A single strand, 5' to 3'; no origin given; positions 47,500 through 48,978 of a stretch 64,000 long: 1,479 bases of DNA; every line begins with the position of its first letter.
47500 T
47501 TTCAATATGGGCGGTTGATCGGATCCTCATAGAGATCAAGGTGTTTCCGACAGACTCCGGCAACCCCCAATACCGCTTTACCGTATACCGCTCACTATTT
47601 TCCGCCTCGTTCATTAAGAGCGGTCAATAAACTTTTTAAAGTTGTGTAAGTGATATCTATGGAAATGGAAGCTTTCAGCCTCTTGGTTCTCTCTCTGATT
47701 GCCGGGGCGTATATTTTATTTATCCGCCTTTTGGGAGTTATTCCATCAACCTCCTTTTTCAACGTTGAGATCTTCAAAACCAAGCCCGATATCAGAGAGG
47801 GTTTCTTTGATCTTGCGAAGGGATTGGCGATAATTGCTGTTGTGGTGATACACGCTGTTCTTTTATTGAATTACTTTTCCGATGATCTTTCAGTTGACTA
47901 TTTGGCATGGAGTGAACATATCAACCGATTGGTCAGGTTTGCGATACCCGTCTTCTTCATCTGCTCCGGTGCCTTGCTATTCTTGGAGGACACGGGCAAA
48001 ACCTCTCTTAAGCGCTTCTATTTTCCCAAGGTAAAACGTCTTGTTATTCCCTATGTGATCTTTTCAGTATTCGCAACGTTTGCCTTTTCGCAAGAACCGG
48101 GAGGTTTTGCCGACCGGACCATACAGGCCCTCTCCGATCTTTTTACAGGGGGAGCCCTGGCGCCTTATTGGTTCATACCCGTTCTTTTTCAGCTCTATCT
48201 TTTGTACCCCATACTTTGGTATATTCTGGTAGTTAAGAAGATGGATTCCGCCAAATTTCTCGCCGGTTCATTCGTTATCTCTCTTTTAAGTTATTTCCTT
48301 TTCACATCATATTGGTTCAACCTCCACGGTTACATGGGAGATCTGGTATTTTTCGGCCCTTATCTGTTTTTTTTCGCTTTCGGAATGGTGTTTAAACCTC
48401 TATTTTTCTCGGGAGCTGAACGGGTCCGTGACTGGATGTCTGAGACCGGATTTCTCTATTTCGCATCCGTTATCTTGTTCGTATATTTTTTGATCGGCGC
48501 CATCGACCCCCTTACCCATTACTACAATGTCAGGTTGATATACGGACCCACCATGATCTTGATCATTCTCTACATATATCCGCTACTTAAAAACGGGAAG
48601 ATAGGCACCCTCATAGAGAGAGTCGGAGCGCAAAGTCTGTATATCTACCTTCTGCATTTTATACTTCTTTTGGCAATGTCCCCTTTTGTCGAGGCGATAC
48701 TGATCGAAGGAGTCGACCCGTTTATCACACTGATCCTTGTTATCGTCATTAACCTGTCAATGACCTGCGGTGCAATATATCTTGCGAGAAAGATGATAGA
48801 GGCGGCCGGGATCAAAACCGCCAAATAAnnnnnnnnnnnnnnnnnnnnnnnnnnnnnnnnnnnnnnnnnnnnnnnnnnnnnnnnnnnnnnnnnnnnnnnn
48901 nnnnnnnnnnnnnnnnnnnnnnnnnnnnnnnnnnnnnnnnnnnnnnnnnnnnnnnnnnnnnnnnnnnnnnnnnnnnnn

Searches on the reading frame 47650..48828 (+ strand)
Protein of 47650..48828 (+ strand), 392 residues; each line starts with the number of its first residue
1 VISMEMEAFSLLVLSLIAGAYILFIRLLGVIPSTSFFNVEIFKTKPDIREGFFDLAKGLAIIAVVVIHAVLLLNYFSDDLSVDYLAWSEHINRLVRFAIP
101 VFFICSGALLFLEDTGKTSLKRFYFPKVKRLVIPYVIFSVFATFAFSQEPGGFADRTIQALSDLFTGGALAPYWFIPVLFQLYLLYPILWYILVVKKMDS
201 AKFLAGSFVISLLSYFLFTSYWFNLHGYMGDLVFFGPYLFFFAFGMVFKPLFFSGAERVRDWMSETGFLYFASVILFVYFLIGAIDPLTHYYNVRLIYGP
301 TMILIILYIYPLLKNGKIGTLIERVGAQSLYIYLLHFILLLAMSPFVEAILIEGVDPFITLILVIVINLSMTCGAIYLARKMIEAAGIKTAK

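Call 5: search_protein_families(library=pfam, proteins=[window:47650-48828:+])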
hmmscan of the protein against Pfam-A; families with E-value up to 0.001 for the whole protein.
window:47650-48828:+ (392 aa): 1 family
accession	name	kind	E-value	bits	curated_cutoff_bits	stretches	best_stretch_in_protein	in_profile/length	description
PF01757.29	Acyl_transf_3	-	6.6e-39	134.3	31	1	52-369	3-318/326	Acyltransferase domain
